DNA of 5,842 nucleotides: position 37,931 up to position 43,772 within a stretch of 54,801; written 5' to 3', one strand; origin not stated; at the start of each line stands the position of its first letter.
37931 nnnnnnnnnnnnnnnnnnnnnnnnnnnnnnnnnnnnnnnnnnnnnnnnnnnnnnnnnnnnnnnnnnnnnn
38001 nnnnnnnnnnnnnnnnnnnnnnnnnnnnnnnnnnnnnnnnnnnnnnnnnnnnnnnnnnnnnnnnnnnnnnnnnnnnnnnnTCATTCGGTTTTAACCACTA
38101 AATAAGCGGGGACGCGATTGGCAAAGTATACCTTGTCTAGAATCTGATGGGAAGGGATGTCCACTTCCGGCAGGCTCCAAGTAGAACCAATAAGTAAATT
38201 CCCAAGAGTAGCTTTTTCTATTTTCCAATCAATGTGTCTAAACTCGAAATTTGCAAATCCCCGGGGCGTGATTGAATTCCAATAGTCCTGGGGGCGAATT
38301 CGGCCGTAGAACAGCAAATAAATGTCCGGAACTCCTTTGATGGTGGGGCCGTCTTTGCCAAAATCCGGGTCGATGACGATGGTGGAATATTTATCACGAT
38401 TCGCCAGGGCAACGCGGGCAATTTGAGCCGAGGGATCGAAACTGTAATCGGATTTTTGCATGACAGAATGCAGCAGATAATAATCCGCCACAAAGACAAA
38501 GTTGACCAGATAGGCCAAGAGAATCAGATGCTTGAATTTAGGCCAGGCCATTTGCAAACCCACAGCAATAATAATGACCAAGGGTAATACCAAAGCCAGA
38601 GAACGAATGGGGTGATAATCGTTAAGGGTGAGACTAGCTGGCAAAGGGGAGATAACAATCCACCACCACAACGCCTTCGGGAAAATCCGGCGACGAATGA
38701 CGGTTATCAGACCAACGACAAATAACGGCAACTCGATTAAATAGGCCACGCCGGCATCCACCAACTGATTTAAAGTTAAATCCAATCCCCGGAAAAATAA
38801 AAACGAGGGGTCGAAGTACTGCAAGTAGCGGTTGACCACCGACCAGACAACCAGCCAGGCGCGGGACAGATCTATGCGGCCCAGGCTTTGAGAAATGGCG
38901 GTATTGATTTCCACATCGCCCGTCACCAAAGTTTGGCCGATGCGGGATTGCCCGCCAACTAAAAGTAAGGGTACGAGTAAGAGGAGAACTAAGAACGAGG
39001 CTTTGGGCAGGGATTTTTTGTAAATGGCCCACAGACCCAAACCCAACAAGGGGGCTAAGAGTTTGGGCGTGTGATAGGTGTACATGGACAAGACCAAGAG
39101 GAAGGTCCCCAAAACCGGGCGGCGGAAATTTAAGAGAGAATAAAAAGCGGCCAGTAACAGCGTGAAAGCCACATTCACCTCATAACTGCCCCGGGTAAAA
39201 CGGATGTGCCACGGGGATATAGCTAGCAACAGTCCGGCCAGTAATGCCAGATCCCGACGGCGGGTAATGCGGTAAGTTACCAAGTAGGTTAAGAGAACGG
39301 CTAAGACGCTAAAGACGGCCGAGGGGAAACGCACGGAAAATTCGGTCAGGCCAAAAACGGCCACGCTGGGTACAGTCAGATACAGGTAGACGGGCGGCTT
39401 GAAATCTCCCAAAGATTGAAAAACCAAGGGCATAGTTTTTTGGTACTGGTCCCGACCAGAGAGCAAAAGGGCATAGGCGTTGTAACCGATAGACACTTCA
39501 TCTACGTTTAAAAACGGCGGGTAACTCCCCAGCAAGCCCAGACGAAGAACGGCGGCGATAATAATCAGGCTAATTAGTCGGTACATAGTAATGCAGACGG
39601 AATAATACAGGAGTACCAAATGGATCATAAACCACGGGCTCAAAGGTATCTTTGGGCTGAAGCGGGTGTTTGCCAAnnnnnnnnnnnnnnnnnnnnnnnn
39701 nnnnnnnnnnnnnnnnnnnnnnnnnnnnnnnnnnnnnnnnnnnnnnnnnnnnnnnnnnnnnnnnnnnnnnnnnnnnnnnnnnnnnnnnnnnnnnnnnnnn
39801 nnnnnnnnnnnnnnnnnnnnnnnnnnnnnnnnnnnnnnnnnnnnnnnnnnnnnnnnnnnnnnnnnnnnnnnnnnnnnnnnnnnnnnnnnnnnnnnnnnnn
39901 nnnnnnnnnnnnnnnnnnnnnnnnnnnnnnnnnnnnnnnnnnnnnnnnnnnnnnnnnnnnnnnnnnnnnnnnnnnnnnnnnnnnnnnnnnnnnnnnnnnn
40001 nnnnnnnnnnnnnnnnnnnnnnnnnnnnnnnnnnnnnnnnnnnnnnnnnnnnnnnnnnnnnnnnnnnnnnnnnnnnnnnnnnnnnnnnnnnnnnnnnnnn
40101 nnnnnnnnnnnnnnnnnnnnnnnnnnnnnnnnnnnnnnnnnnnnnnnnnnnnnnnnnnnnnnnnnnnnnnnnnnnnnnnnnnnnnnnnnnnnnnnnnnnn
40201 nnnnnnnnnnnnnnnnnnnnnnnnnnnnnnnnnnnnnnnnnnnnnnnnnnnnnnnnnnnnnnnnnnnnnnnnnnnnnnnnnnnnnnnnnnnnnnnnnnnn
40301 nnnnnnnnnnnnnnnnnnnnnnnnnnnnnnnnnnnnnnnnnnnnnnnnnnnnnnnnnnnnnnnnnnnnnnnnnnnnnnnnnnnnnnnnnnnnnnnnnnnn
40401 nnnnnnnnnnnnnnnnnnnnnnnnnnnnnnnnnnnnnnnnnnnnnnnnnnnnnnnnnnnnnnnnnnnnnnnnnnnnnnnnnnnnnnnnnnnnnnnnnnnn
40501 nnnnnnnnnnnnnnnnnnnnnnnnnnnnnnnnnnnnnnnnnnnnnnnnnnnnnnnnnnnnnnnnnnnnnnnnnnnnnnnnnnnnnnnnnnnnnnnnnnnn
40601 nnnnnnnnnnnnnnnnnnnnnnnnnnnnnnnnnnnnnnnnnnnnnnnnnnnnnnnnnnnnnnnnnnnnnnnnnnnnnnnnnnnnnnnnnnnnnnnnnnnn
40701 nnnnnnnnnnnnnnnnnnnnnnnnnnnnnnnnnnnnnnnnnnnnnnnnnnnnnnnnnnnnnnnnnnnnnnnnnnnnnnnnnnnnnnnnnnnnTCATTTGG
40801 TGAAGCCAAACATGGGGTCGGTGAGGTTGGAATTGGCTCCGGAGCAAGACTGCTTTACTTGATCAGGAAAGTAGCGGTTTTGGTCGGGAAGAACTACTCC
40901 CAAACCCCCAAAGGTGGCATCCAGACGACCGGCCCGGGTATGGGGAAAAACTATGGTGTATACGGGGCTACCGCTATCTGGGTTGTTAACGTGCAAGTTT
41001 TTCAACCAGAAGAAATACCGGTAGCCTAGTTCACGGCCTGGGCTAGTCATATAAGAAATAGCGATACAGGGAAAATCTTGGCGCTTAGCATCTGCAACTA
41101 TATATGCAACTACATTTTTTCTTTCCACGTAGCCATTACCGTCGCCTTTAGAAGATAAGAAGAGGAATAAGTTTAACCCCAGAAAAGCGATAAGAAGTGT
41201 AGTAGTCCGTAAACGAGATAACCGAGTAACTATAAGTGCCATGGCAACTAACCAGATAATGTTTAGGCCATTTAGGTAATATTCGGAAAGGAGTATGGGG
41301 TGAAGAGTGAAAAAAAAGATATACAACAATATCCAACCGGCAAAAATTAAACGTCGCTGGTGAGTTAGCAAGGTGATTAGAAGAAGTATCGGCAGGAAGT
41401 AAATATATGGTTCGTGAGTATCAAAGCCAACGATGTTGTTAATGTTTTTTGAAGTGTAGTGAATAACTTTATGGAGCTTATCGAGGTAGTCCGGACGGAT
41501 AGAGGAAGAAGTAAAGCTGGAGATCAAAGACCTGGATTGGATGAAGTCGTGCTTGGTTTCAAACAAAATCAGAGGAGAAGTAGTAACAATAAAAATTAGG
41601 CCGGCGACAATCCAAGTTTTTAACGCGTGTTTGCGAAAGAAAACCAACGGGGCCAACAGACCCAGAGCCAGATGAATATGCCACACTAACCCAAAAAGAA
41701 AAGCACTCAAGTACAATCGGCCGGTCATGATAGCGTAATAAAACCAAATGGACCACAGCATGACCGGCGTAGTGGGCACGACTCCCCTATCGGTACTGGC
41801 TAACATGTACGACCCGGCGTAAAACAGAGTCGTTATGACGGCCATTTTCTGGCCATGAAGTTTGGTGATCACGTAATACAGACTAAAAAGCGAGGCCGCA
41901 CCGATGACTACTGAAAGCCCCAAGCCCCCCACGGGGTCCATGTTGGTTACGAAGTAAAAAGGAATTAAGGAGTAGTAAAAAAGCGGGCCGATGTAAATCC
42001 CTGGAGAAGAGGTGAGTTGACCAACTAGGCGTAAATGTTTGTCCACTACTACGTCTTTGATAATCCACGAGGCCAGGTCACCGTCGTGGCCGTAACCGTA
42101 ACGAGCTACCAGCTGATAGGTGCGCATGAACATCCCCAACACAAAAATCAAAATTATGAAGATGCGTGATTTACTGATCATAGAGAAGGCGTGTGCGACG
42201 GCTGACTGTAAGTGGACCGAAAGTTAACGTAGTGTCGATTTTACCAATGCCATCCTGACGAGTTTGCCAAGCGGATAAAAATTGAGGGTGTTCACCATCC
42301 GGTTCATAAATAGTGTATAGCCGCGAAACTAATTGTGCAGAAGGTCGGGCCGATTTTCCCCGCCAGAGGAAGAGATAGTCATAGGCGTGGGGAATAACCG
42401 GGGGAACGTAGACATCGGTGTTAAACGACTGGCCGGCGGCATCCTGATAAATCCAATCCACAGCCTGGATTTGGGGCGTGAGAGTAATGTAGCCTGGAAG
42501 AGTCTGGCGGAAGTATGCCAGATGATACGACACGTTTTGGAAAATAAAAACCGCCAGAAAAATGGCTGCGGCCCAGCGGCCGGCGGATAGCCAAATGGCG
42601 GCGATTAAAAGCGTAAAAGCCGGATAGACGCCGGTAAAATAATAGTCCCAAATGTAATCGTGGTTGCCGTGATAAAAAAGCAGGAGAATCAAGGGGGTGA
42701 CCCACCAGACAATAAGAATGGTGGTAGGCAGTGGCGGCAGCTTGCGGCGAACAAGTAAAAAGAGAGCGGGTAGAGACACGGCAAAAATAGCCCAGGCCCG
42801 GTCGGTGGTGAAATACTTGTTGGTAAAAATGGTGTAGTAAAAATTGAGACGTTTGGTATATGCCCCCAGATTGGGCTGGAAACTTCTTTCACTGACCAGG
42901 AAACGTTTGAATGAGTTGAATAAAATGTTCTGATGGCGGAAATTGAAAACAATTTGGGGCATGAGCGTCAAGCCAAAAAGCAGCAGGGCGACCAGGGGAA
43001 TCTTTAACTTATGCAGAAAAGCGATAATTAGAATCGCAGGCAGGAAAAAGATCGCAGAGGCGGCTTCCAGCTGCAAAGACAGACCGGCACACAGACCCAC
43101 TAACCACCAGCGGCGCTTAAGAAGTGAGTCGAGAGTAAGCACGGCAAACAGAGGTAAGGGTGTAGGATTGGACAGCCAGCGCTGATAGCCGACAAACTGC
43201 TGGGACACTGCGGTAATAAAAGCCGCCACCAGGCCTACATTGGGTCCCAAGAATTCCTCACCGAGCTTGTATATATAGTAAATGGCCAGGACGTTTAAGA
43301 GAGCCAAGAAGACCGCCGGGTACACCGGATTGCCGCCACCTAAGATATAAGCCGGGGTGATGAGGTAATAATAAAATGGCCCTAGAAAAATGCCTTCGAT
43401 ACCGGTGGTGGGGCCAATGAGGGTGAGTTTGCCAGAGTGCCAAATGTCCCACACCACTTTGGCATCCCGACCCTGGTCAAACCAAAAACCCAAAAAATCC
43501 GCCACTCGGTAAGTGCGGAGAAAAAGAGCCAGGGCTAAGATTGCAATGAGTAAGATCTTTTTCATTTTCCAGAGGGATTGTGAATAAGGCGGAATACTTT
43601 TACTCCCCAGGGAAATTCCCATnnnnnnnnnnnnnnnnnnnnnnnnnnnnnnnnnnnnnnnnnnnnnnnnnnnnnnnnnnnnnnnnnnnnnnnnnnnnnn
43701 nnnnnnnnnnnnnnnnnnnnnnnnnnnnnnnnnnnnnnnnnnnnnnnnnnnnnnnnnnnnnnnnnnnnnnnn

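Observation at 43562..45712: Single polypeptide fusing a polyprenyl-phosphate sugar synthase (GT2, DPM1-like) to a GT-C-like transferase domain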

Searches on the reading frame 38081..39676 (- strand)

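Call 5: search_protein_families(library=pfam, proteins=[window:38081-39676:-], max_evalue=0.01)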
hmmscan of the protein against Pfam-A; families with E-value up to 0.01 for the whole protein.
window:38081-39676:- (531 aa): 3 families
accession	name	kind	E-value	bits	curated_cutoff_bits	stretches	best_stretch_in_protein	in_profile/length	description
PF13231.12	PMT_2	-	7e-07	30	26.1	1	93-226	2-145/160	Dolichyl-phosphate-mannose-protein mannosyltransferase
PF02366.24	PMT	-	1.4e-05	25.2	22.7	1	56-184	21-154/245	Dolichyl-phosphate-mannose-protein mannosyltransferase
PF03779.20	SPW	-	0.00028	21.7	31.5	2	107-177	19-90/93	SPW repeat domain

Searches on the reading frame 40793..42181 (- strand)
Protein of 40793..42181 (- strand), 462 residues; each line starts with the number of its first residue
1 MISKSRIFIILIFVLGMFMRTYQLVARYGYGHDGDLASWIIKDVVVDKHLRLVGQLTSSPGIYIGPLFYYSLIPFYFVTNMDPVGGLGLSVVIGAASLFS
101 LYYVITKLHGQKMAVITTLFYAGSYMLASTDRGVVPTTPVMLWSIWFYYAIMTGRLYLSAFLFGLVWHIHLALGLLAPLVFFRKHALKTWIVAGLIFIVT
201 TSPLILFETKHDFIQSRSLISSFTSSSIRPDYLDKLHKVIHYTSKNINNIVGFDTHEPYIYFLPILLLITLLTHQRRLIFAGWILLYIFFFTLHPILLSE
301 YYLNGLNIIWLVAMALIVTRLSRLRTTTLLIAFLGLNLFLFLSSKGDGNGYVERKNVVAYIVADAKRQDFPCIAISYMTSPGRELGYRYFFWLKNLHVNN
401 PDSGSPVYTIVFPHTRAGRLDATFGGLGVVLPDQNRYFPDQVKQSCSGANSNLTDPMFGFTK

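Call 4: search_protein_families(library=pfam, proteins=[window:40793-42181:-], max_evalue=0.01)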
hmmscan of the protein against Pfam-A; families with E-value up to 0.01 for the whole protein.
window:40793-42181:- (462 aa): 0 families

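Call 10: search_protein_families(library=ncbifam, proteins=[window:40793-42181:-], max_evalue=0.01)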
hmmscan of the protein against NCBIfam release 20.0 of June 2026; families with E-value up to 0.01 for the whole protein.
window:40793-42181:- (462 aa): 0 families

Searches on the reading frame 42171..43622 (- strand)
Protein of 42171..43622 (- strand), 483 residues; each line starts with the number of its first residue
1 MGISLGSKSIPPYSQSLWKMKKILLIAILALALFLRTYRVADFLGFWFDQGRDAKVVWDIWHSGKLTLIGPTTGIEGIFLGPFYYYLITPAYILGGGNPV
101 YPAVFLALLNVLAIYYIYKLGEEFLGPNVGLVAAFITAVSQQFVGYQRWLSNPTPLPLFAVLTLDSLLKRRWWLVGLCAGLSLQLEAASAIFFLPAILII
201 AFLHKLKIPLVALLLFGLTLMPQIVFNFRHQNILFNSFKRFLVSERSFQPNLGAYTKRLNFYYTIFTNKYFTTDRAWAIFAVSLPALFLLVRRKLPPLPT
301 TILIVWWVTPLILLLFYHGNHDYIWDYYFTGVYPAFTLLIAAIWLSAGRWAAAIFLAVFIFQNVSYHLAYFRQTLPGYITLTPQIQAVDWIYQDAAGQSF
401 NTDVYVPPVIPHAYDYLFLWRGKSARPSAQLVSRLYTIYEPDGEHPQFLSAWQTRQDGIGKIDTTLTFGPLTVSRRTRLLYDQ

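Call 4: search_protein_families(library=pfam, proteins=[window:42171-43622:-], max_evalue=0.01)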
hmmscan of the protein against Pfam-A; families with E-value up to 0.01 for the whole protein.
window:42171-43622:- (483 aa): 1 family
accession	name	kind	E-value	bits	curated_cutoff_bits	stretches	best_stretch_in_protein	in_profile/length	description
PF13231.12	PMT_2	-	9.5e-07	29.6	26.1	1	82-224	4-158/160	Dolichyl-phosphate-mannose-protein mannosyltransferase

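Call 10: search_protein_families(library=ncbifam, proteins=[window:42171-43622:-], max_evalue=0.01)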
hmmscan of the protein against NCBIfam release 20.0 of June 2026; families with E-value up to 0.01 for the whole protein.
window:42171-43622:- (483 aa): 0 families
